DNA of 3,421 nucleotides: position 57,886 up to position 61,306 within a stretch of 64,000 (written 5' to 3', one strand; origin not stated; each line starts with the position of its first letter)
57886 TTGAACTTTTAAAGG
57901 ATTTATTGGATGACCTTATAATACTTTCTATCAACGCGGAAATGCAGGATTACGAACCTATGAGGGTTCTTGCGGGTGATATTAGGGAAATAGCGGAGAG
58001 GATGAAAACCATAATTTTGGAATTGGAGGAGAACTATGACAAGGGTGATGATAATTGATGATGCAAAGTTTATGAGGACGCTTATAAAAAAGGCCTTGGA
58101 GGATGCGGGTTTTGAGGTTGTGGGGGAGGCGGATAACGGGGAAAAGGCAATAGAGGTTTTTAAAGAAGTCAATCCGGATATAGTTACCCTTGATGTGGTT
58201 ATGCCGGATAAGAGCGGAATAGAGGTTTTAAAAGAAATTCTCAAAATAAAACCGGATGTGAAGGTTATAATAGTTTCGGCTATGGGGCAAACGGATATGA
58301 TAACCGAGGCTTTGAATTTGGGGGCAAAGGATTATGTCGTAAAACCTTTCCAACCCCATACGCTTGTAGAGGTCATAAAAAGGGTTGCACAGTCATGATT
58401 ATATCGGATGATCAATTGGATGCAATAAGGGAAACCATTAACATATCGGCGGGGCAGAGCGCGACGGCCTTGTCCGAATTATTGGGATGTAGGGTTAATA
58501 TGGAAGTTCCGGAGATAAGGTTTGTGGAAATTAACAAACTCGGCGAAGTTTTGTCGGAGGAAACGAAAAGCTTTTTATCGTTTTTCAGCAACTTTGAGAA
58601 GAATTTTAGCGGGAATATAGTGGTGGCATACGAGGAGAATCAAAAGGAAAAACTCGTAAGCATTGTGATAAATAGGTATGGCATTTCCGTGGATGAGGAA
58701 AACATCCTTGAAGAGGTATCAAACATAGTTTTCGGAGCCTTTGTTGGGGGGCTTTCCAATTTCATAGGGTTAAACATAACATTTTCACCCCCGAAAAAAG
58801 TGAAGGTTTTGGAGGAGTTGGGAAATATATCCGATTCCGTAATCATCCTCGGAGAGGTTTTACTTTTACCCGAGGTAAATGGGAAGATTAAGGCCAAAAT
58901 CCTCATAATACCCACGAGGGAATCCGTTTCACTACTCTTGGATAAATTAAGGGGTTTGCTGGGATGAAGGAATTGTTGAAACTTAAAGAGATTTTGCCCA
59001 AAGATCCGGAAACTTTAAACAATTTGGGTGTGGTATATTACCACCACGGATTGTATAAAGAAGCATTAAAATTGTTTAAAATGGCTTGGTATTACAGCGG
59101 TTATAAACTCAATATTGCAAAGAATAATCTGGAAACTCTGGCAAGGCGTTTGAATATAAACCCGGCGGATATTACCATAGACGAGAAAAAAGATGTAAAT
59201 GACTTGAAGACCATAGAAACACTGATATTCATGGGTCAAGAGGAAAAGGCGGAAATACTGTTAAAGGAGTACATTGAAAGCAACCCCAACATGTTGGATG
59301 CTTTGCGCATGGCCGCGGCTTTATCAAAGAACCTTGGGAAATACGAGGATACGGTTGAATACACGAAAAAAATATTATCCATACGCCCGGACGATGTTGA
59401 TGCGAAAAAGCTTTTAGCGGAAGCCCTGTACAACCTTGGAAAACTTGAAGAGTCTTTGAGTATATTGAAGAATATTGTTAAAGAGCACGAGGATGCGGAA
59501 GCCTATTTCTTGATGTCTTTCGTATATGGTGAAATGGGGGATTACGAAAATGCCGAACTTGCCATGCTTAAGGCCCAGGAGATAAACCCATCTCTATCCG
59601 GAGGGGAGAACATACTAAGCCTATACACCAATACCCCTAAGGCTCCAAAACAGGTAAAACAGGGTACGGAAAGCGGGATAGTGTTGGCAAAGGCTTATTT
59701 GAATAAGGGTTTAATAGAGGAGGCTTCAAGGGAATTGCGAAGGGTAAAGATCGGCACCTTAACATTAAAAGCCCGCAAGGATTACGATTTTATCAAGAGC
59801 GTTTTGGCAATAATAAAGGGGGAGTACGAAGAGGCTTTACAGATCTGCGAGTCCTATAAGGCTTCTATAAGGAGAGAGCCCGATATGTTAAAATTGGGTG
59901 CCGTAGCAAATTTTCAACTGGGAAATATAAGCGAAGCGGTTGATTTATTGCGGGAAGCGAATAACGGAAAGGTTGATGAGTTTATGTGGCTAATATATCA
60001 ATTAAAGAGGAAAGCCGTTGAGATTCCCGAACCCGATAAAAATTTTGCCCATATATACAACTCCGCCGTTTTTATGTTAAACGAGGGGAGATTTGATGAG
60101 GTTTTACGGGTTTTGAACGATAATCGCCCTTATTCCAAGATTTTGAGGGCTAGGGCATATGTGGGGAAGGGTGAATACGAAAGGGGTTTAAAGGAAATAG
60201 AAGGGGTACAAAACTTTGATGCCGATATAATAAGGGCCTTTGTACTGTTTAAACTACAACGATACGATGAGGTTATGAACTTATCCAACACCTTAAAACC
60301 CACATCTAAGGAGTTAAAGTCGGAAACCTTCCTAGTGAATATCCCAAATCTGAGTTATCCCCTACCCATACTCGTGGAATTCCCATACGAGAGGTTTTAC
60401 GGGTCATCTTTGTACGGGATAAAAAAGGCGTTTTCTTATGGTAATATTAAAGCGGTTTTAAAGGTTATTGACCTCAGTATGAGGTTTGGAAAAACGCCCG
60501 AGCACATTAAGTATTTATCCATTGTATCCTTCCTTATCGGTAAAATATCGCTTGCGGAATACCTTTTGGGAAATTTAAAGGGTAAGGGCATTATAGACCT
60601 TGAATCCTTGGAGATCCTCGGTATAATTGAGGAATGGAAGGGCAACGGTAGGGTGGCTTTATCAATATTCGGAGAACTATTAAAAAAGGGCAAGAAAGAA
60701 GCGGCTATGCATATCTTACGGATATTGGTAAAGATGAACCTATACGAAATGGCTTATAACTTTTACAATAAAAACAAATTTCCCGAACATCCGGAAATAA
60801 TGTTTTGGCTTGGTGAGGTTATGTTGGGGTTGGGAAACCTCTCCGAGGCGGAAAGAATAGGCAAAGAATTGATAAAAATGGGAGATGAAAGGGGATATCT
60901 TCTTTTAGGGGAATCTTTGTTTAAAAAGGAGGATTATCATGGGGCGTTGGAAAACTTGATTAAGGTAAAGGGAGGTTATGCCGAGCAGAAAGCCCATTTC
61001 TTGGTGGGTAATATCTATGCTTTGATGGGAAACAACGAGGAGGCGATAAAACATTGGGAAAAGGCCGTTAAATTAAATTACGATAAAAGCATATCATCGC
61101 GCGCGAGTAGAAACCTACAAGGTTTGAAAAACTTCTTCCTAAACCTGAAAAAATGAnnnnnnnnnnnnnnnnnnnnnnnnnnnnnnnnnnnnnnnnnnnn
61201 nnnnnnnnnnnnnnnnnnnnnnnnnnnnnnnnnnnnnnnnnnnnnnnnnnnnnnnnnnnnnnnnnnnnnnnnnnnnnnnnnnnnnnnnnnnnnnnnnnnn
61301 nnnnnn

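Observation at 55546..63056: Seven-gene, translationally coupled chemosensory-like operon with no CheA/CheW and a patatin lipase at its end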

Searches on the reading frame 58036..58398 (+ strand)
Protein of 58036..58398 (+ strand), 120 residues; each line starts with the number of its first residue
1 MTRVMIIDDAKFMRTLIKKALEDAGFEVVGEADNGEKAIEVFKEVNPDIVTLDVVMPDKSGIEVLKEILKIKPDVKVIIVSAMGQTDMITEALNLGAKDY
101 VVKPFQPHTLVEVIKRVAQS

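Call 3: search_protein_families(library=pfam, proteins=[window:58036-58398:+], max_evalue=1)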
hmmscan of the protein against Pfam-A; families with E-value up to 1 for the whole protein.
window:58036-58398:+ (120 aa): 8 families
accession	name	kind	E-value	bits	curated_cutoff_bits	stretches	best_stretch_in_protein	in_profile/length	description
PF00072.30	Response_reg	-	4e-32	111.1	30.2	1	4-114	1-110/111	Response regulator receiver domain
PF02310.24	B12-binding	-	0.00092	19.5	32.1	1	16-105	19-112/121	B12 binding domain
PF21056.3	ZSWIM1-3_RNaseH-like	-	0.0054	17.1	27.2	1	32-67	83-120/128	Zinc finger SWIM domain-containing protein 1/3, RNaseH-like domain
PF12683.13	DUF3798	-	0.01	15.8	24.6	1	35-116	71-147/271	Protein of unknown function (DUF3798)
PF11491.13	DUF3213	-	0.022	15.4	27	1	5-32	40-67/85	Protein of unknown function (DUF3213)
PF09377.16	SBDS_domain_II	-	0.037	14.4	27.2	1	15-47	23-55/62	SBDS protein, domain II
PF13380.12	CoA_binding_2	-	0.13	13.1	22.8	1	35-84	42-89/116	CoA binding domain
PF23198.2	PDE8A_N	-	0.13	12.6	29.6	1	18-81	27-90/147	PDE8A-like, N-terminal domain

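Call 4: search_protein_families(library=ncbifam, proteins=[window:58036-58398:+], max_evalue=1)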
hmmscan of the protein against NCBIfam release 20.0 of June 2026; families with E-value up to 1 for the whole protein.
window:58036-58398:+ (120 aa): 110 families (the best 25 are shown)
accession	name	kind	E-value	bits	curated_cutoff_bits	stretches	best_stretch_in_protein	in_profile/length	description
NF041367.1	CheY_Halo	equivalog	3.1e-33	114.6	200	1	4-117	1-113/114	chemotaxis protein CheY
NF001965.0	PRK00742.1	subfamily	9.9e-28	97.3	293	1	2-107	4-111/357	chemotaxis-specific protein-glutamate methyltransferase CheB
TIGR02875.1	spore_0_A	equivalog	8.3e-26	90.8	200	1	3-119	4-123/262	sporulation transcription factor Spo0A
NF045944.1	ResRegRpaBCyano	equivalog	6.1e-24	84.7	330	1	5-117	1-111/229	response regulator transcription factor RpaB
NF045505.1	RR_RssB_Pseudo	equivalog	2.2e-23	83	700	1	3-113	7-116/394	two-component system response regulator RssB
NF007935.0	PRK10651.1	equivalog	6e-23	81.2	250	1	2-119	7-125/216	two-component system response regulator NarL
NF008469.0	PRK11361.1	equivalog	6.3e-23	81.2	714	1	2-118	5-120/461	acetoacetate metabolism transcriptional regulator AtoC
TIGR02154.1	PhoB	equivalog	9.9e-23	80.6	296.2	1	2-117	3-119/226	phosphate regulon transcriptional regulator PhoB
TIGR01818.1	ntrC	equivalog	1e-22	80.6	558.6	1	4-119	1-115/463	nitrogen regulation protein NR(I)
NF040689.1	MtrAB_MtrA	equivalog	1.6e-22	80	300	1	4-115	1-110/219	MtrAB system response regulator MtrA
NF007018.1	PRK09483.1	equivalog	2.8e-22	79.4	280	1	1-119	1-120/217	UvrY/SirA/GacA family response regulator transcription factor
NF051870.1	NAssimRespRegNtrX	equivalog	1.5e-21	76.8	600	1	2-117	2-118/452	nitrogen assimilation response regulator NtrX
NF009206.0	PRK12555.1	subfamily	7.9e-21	74.4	342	1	3-105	2-106/340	chemotaxis-specific protein-glutamate methyltransferase CheB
NF051850.1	RespRegRprY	equivalog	3.8e-20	72.3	370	1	2-115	5-117/234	response regulator transcription factor RprY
NF008199.0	PRK10955.1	equivalog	6.9e-20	72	341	1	1-117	1-114/232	envelope stress response regulator transcription factor CpxR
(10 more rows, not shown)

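Call 73: search_protein_families(library=padloc, proteins=[window:58036-58398:+], max_evalue=0.01)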
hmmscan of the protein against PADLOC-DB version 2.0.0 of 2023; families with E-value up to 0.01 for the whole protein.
window:58036-58398:+ (120 aa): 5 families
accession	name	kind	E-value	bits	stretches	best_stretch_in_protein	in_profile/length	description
PDLC00405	SduA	-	1.1e-05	23.2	1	2-94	7-107/323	DUF4263 domain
PDLC04055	PD-T4-6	-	0.00012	18.9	1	3-119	367-484/496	-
PDLC03270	MTase_II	-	0.00097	16.3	1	18-74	14-67/309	Type II methyltransferase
PDLC04644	PDC-M43A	-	0.0039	14.9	1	2-117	45-162/170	-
PDLC04725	PDC-M60B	-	0.0047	14.8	0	2-57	4-60/158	-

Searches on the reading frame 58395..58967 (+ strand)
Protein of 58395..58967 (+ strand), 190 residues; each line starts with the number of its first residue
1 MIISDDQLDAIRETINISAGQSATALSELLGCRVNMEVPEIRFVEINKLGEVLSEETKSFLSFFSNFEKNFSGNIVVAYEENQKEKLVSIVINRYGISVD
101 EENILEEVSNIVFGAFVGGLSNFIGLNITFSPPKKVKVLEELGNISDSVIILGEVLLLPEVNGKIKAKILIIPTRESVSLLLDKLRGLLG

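Call 3: search_protein_families(library=pfam, proteins=[window:58395-58967:+], max_evalue=1)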
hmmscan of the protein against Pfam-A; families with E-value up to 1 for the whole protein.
window:58395-58967:+ (190 aa): 2 families
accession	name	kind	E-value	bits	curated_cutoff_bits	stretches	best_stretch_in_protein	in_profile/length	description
PF04509.17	CheC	-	8.2e-17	61.3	22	2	7-41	2-36/38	CheC-like family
PF13690.11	CheX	-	1.8e-06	28.3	27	2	67-137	7-74/94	Chemotaxis phosphatase CheX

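Call 4: search_protein_families(library=ncbifam, proteins=[window:58395-58967:+], max_evalue=1)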
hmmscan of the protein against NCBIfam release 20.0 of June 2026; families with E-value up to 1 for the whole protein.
window:58395-58967:+ (190 aa): 5 families
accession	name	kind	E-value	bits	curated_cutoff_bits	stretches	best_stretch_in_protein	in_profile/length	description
NF041093.1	CheC_Thtogales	equivalog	2.7e-23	82.9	250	1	2-185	2-199/201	CheY-P phosphatase CheC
NF005995.1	PRK08119.1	equivalog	5.8e-10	39.2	218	2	3-134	34-168/376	flagellar motor switch phosphatase FliY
NF005275.1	PRK06782.1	equivalog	6.4e-09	35.1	681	2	6-49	213-256/516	flagellar motor switch protein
NF004401.0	PRK05758.2-1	equivalog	0.0026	17.9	116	1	3-117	40-154/178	F0F1 ATP synthase subunit delta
NF009201.0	PRK12549.1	subfamily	0.19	10.8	235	1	122-155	65-96/286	shikimate dehydrogenase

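Call 37: find_homologous_proteins(query=A3, max_evalue=0.00001)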
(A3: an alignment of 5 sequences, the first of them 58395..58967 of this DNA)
Query A3 (5 sequences) (190 aa, profile of the alignment): 34 proteins with E <= 0.00001 among 8000 candidates.
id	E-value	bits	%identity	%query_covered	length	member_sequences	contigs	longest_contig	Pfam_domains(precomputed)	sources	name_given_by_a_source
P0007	3.0e-101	355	92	94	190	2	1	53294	PF13690.12,PF04509.18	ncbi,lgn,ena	-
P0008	2.2e-95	336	86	100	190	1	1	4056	PF13690.12,PF04509.18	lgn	-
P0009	2.8e-95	335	84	94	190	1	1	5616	PF13690.12,PF04509.18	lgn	-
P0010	1.3e-94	333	55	94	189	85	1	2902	PF13690.12,PF04509.18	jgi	-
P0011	2.2e-93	329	56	93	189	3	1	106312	PF04509.18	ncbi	-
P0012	4.6e-89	315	60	99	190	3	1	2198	PF13690.12,PF04509.18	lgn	-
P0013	5.0e-89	315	57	94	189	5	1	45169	PF13690.12,PF04509.18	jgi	-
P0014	2.2e-84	300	54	93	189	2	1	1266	PF13690.12,PF04509.18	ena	-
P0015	3.7e-78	280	57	100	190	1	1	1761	PF13690.12,PF04509.18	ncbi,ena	-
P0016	5.0e-51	191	51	55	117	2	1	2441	PF04509.18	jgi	jgi:CheC-like family.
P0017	4.3e-16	77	27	91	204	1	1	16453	PF13690.12,PF04509.18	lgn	-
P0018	5.3e-16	77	31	95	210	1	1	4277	PF13690.12,PF04509.18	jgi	-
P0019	8.5e-15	73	33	67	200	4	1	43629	PF13690.12,PF04509.18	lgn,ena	-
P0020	5.1e-14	70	25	99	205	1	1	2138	PF13690.12,PF04509.18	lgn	-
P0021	7.0e-14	70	34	67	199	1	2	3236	PF13690.12,PF04509.18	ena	-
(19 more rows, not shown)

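Call 38: find_encoding_contigs(protein=P0017, flank=8000, max_places=1)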
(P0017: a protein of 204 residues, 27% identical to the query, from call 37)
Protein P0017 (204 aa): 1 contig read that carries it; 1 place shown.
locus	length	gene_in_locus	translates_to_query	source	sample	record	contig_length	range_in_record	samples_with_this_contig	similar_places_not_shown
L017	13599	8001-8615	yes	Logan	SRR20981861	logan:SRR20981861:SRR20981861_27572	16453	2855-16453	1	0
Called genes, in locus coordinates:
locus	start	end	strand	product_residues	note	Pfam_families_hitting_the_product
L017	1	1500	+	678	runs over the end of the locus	PF00771:FHIPEP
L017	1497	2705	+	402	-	PF00270:DEAD (faint), PF04851:ResIII (weak), PF00004:AAA (weak), PF00448:SRP54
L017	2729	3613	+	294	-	PF00142:Fer4_NifH, PF01656:CbiA, PF02374:ArsA_ATPase (faint), PF10609:ParA, PF13614:AAA_31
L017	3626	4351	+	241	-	PF12945:PilZNR, PF07238:PilZ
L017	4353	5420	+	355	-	PF00072:Response_reg, PF01339:CheB_methylest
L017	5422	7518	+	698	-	PF01627:Hpt, PF07194:P2, PF02895:H-kinase_dim, PF02518:HATPase_c, PF01584:CheW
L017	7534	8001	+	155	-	PF01584:CheW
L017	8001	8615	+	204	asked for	PF04509:CheC, PF13690:CheX, PF04509:CheC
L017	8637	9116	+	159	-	PF03975:CheD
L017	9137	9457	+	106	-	-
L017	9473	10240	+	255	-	PF04542:Sigma70_r2, PF04539:Sigma70_r3, PF08281:Sigma70_r4_2, PF04545:Sigma70_r4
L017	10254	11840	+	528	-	PF20250:FapA_N, PF03961:FapA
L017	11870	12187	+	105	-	-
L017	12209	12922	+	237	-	PF19610:DUF6115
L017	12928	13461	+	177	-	PF02618:YceG (weak)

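Call 39: find_encoding_contigs(protein=P0019, flank=8000, max_places=1)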
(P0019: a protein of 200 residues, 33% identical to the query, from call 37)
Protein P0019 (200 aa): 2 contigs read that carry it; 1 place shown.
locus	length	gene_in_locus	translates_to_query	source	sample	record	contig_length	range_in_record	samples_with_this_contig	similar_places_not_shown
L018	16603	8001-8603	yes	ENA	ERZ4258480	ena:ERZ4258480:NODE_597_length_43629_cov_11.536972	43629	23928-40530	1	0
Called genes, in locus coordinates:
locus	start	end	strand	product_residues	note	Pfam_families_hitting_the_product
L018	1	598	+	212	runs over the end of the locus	PF00702:Hydrolase (weak), PF12710:HAD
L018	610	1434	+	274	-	PF01063:Aminotran_4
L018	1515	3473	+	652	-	PF14804:Jag_N, PF20250:FapA_N, PF03961:FapA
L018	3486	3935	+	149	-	PF01584:CheW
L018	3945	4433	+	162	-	PF03975:CheD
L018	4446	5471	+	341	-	PF00072:Response_reg, PF01339:CheB_methylest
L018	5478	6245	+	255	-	PF03705:CheR_N, PF01739:CheR, PF08242:Methyltransf_12 (faint)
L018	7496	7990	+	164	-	PF01584:CheW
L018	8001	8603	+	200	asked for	PF04509:CheC, PF13690:CheX, PF04509:CheC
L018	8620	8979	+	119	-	PF00072:Response_reg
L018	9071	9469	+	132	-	PF01584:CheW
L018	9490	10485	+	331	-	PF02154:FliM, PF01052:FliMN_C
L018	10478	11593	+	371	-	PF13690:CheX (faint), PF04509:CheC, PF28396:SepQ_C (weak), PF01052:FliMN_C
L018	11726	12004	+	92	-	PF04316:FlgM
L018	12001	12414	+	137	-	PF05130:FlgN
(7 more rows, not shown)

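Call 73: search_protein_families(library=padloc, proteins=[window:58395-58967:+], max_evalue=0.01)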
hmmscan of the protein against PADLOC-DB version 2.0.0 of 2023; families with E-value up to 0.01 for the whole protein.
window:58395-58967:+ (190 aa): 4 families
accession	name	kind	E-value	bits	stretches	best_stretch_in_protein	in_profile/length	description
PDLC01849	CARF3--CARF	-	0.00057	17.7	0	55-112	95-151/197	-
PDLC04765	PDC-M65B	-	0.0048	13.1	1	35-128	326-410/763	-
PDLC03435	REase_II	-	0.0068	14.2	1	133-185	99-150/200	Type II restriction enzyme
PDLC01462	Csm6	-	0.0093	13.6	0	47-124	42-116/192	CAS-III; associated_signaling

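Call 89: search_solved_structures(query=A3, max_evalue=0.001, show_alignments=1)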
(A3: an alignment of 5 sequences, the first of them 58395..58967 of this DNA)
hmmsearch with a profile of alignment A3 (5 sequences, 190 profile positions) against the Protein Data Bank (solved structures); distinct sequences matched with E-value up to 0.001: 4.
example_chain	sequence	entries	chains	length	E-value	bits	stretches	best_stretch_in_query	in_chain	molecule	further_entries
2f9z_A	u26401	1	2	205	2.8e-15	59.7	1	1-139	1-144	chemotaxis protein CheC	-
1xkr_A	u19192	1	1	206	2.9e-15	59.7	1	1-139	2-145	chemotaxis protein CheC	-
4hyn_A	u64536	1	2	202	3.8e-09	39.7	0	1-56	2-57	CheC, inhibitor of MCP methylation / FliN fusion protein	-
3qta_A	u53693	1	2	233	2.5e-05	27.3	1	10-185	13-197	Chemotaxis protein CheC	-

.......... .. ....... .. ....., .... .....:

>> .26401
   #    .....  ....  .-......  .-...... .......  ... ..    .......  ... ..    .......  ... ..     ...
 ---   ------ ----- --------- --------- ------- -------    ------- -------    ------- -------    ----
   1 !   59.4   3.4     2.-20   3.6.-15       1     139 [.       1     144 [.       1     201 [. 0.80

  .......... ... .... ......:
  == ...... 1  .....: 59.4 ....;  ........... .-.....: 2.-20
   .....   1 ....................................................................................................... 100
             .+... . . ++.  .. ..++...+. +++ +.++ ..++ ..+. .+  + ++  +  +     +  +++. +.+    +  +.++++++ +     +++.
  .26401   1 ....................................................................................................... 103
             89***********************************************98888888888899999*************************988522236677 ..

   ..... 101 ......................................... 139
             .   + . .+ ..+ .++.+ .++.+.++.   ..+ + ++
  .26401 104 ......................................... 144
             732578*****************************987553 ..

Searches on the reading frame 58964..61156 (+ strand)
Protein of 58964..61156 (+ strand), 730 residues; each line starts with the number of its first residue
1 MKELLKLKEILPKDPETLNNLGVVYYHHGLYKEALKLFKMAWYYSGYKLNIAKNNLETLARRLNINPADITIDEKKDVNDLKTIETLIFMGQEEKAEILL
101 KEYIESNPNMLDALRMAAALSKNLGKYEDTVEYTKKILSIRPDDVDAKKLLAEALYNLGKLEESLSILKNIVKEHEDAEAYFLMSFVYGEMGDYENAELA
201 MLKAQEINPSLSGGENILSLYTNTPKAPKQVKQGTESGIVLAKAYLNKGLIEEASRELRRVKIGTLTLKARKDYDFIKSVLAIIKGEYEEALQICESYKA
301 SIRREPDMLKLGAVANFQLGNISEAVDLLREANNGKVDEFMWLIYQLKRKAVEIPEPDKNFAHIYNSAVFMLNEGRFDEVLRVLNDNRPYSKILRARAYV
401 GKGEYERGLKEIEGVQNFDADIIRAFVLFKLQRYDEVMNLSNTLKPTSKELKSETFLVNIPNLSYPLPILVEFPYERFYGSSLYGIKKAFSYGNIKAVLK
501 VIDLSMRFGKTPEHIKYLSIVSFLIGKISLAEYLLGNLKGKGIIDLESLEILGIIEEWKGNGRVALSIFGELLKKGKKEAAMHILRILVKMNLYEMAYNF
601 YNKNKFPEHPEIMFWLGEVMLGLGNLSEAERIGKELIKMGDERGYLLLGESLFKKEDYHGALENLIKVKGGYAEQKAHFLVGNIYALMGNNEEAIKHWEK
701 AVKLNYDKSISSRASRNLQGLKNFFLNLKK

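Call 3: search_protein_families(library=pfam, proteins=[window:58964-61156:+], max_evalue=1)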
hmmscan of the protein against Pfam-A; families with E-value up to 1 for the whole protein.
window:58964-61156:+ (730 aa): 34 families (the best 25 are shown)
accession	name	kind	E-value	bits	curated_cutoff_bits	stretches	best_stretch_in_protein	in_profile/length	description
PF07719.23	TPR_2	-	2.4e-30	102.6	27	3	676-706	2-32/34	Tetratricopeptide repeat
PF14559.12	TPR_19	-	1.6e-26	92.9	25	2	125-181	5-61/68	Tetratricopeptide repeat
PF12895.13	ANAPC3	-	3.3e-26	91.8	27.2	4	91-170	3-81/82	Anaphase-promoting complex, cyclosome, subunit 3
PF00515.34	TPR_1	-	2e-21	75.3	27.8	4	676-705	2-31/34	Tetratricopeptide repeat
PF13432.12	TPR_16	-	3e-21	76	32.7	4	572-638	7-59/65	Tetratricopeptide repeat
PF13424.12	TPR_12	-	1.5e-20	73.6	30.1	3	16-41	46-71/77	Tetratricopeptide repeat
PF13181.12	TPR_8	-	8.8e-19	66.5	25.7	2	178-210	1-33/34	Tetratricopeptide repeat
PF13428.12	TPR_14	-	6.5e-18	63.9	23.5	2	146-183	2-40/44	Tetratricopeptide repeat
PF13431.12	TPR_17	-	2.3e-16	59.1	24.4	1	9-35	7-33/34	Tetratricopeptide repeat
PF13174.12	TPR_6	-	9e-13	48.4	26.3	0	151-176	6-31/33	Tetratricopeptide repeat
PF13374.12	TPR_10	-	2e-12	47.1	27.5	1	17-41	4-28/42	Tetratricopeptide repeat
PF13414.12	TPR_11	-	5.1e-11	42.5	26.8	2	682-705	1-24/42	TPR repeat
PF23914.1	TPR_CcmH_CycH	-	2e-09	37.9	42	2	74-144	81-154/158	Cytochrome c-type biogenesis protein H TPR domain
PF13371.12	TPR_9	-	9.9e-07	29.1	35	0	125-179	9-63/73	Tetratricopeptide repeat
PF17004.11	SRP_TPR_like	-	1.9e-06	28.4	35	2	112-202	17-90/109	Putative TPR-like repeat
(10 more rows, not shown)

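Call 4: search_protein_families(library=ncbifam, proteins=[window:58964-61156:+], max_evalue=1)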
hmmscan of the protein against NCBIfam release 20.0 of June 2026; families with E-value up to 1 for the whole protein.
window:58964-61156:+ (730 aa): 25 families
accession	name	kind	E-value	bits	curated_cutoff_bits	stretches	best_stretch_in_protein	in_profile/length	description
NF040959.1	MamA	equivalog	2.1e-27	95.9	200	4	90-210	50-171/204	magnetosome protein MamA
TIGR02917.1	PEP_TPR_lipo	equivalog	3.4e-21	74.9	312.2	3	94-210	278-395/899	XrtA/PEP-CTERM system TPR-repeat protein PrsT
NF052415.1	T3SS_chap_SctY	equivalog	4.7e-16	59.2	70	2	138-201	33-100/106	type III secretion apparatus assembly chaperone SctY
NF047507.1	TPR_BatC_Lepto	exception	1.7e-10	40.7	175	2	674-719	95-137/214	TPR repeat-containing protein BatC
TIGR02521.1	type_IV_pilW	equivalog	4e-10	39.6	154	3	11-137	95-229/234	type IV pilus biogenesis/stability protein PilW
NF033758.1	gliding_GltE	equivalog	5.4e-08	32.2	225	2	90-208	99-218/411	adventurous gliding motility TPR repeat lipoprotein GltE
TIGR02795.1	tol_pal_ybgF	equivalog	2.3e-07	31.4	90.1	1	650-707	10-71/119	tol-pal system protein YbgF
TIGR02552.1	LcrH_SycD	equivalog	2.3e-07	30.6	104.8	0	648-718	58-133/136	SycD/LcrH family type III secretion system chaperone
NF052312.1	T9SS_PorW_SprE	equivalog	1.2e-06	27.5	250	2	610-713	141-254/716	type IX secretion system periplasmic lipoprotein PorW/SprE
TIGR00540.1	TPR_hemY_coli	hypoth_equivalog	1.3e-06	27.5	142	1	278-337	158-217/385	heme biosynthesis-associated TPR protein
NF033762.1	social_mot_Tgl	equivalog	2.3e-06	27.2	225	1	100-250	54-212/252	social motility TPR repeat lipoprotein Tgl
NF053607.1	CHU_0125_OmpA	equivalog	2.3e-06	26.4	620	2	124-206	32-115/639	CHU_0125 family OmpA-like outer membrane integrity protein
NF047558.1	TPR_END_plus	domain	2.8e-06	27.1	32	1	682-707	6-31/56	TPR end-of-group domain-containing protein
NF008757.0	PRK11788.1-5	equivalog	4.8e-05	22.7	363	1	91-227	194-331/388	lipopolysaccharide assembly protein LapB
NF008756.0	PRK11788.1-4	equivalog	6.9e-05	22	474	1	92-217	195-321/389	lipopolysaccharide assembly protein LapB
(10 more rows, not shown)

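Call 73: search_protein_families(library=padloc, proteins=[window:58964-61156:+], max_evalue=0.01)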
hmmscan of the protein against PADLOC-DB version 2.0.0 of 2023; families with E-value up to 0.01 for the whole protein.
window:58964-61156:+ (730 aa): 1 family
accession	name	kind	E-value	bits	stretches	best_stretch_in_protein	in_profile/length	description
PDLC01101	PrimPol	-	0.00079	16.2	1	82-185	4-102/490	adaptation polymerase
